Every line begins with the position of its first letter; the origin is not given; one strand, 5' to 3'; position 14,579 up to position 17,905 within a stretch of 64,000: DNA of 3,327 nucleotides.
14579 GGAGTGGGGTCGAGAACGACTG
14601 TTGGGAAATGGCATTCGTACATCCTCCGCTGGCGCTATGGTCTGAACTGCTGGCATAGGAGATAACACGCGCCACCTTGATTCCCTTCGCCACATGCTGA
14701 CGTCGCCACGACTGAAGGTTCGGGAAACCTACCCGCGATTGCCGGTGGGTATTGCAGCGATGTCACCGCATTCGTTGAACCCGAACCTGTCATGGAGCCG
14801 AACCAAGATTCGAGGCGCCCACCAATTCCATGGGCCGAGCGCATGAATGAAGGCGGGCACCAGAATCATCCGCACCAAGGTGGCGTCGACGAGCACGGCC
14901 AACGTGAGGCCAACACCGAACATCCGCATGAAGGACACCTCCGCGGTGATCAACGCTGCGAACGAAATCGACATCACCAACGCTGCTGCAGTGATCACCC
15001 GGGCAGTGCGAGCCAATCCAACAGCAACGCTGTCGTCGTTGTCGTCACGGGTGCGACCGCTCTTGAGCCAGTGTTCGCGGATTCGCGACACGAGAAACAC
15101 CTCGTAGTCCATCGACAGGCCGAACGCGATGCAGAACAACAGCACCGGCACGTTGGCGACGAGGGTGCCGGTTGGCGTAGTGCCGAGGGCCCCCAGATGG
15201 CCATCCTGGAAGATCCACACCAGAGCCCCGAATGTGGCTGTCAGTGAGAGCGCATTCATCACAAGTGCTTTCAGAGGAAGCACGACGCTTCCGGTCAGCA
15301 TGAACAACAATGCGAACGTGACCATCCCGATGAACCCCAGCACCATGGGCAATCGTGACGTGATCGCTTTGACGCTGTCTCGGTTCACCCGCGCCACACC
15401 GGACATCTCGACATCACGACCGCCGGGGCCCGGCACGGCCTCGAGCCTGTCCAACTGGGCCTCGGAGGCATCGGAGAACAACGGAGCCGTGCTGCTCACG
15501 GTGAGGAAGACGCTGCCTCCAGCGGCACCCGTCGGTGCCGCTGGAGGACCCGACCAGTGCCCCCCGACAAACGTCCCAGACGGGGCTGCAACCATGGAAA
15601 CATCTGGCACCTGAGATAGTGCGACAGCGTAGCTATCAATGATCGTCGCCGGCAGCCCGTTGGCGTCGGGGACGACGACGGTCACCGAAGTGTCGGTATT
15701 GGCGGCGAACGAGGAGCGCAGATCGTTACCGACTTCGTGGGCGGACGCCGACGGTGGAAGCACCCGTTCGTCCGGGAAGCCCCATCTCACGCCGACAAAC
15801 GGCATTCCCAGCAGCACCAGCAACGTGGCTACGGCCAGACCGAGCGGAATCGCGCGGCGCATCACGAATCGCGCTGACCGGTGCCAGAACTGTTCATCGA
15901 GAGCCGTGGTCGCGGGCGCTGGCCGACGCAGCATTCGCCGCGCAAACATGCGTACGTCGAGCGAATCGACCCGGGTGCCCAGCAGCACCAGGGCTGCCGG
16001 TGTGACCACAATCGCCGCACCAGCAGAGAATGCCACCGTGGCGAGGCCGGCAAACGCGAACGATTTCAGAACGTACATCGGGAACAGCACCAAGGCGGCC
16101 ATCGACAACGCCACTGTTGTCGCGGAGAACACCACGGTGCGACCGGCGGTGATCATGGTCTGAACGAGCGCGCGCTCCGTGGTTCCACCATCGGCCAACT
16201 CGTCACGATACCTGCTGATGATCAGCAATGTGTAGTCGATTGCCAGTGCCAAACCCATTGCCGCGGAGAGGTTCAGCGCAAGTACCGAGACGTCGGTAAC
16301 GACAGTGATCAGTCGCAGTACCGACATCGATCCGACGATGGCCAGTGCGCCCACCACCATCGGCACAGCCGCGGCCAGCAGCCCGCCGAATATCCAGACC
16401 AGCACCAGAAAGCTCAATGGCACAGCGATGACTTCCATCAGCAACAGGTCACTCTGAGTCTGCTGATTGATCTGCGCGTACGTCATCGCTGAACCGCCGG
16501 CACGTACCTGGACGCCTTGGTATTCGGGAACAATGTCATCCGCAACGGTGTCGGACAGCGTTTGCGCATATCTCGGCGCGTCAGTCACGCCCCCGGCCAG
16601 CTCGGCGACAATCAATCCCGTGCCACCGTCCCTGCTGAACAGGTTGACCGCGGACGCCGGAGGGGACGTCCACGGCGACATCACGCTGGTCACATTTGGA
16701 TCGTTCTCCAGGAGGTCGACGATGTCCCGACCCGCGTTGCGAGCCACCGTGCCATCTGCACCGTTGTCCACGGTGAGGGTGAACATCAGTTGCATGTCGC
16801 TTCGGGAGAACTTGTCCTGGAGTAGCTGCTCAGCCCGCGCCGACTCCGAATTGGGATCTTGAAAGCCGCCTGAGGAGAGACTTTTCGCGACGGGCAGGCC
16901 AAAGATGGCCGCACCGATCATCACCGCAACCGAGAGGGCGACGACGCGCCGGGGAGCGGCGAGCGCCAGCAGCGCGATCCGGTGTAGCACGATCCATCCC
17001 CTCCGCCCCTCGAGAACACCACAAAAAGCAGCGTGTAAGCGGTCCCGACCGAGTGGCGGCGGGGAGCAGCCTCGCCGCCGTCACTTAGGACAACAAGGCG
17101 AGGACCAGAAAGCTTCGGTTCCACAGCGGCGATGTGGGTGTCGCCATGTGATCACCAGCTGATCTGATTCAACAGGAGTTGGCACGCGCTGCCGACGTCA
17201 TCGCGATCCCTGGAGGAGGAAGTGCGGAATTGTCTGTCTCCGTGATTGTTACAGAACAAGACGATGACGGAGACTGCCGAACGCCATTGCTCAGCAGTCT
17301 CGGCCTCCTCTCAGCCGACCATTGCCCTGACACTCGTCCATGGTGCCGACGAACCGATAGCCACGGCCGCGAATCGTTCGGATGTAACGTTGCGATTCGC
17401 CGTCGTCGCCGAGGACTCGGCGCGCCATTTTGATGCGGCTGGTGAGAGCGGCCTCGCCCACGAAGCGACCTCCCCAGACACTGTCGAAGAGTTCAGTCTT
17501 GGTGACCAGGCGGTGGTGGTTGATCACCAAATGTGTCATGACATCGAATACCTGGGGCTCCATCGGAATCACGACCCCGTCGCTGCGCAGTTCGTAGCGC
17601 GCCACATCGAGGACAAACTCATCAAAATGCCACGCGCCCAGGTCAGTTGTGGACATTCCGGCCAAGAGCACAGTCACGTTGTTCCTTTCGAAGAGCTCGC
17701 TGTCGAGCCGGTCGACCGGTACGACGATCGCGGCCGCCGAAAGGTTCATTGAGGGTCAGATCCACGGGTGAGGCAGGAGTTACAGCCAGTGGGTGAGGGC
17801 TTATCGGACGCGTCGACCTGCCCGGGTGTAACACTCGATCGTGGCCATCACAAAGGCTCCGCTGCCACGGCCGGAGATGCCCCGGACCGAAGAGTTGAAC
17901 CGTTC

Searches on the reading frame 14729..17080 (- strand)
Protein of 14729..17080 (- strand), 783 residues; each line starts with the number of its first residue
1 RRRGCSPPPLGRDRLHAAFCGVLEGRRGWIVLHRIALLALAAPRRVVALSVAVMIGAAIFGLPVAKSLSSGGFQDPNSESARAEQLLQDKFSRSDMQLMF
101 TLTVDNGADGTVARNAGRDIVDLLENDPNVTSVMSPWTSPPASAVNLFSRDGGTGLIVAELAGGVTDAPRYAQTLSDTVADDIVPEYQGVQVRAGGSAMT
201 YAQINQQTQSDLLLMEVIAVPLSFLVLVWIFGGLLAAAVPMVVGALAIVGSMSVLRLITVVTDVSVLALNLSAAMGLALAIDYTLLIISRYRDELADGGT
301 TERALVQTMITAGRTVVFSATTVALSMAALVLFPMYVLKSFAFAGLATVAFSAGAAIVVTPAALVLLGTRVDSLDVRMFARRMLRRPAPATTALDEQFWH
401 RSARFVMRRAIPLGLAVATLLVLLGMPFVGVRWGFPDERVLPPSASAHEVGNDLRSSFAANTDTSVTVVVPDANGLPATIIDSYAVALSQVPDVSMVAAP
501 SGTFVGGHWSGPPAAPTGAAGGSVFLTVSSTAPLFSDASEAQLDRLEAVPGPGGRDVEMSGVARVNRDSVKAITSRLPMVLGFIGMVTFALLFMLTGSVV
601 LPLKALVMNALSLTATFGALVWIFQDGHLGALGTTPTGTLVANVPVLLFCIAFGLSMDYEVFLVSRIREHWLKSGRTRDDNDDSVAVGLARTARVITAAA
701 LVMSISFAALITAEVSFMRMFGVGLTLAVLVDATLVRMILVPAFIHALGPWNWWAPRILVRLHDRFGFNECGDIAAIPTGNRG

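Call 38: search_protein_families(library=pfam, proteins=[window:14729-17080:-], max_evalue=0.001)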
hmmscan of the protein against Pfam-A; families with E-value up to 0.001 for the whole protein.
window:14729-17080:- (783 aa): 1 family
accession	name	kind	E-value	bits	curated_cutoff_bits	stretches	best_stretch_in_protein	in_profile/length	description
PF03176.21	MMPL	-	7.6e-74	249.1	20.5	2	75-412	4-332/333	MMPL family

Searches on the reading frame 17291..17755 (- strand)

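Call 98: search_protein_families(library=pfam, proteins=[window:17291-17755:-], max_evalue=0.001)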
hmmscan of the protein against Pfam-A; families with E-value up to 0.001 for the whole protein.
window:17291-17755:- (154 aa): 1 family
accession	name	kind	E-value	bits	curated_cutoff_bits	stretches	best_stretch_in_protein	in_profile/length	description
PF00486.34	Trans_reg_C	-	5.4e-16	58.9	26.2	1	63-135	4-77/77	Transcriptional regulatory protein, C terminal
